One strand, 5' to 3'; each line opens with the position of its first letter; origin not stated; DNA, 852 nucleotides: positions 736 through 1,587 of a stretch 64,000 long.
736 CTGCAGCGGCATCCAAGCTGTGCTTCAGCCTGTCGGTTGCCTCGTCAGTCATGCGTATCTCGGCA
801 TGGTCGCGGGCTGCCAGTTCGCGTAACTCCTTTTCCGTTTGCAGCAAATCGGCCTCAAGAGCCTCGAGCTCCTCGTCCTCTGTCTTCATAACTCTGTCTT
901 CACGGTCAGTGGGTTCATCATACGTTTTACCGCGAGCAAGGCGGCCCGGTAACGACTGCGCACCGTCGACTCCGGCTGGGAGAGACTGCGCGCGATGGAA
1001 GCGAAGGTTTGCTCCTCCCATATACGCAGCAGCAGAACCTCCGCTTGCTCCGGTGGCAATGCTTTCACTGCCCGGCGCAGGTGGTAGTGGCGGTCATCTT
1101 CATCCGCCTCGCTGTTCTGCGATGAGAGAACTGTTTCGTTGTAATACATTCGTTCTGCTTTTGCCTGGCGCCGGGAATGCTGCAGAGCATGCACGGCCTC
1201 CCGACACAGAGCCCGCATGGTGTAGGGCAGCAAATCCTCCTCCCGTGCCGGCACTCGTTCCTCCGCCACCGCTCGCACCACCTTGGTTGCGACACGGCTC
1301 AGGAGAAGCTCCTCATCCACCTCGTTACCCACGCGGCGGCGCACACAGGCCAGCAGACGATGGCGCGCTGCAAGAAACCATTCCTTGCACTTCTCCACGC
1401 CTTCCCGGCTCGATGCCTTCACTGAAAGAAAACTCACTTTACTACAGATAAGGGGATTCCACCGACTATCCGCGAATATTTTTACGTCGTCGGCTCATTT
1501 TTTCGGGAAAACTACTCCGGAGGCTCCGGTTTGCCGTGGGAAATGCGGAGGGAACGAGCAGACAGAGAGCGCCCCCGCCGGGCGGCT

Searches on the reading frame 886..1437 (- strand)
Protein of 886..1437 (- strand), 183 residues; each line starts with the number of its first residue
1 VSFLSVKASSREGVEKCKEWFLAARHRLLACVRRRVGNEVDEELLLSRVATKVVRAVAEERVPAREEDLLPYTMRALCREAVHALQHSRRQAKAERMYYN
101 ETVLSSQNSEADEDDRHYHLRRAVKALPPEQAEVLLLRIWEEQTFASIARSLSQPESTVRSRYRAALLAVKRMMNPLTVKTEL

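Call 40: search_protein_families(library=pfam, proteins=[window:886-1437:-], max_evalue=0.00001)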
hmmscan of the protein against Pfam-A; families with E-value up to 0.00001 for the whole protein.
window:886-1437:- (183 aa): 2 families
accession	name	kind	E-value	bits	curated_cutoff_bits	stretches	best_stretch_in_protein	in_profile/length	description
PF08281.18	Sigma70_r4_2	-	1.4e-10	41.1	25.7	1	120-168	4-52/54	Sigma-70, region 4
PF04545.22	Sigma70_r4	-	6.9e-10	38.7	24.1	1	124-171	2-49/50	Sigma-70, region 4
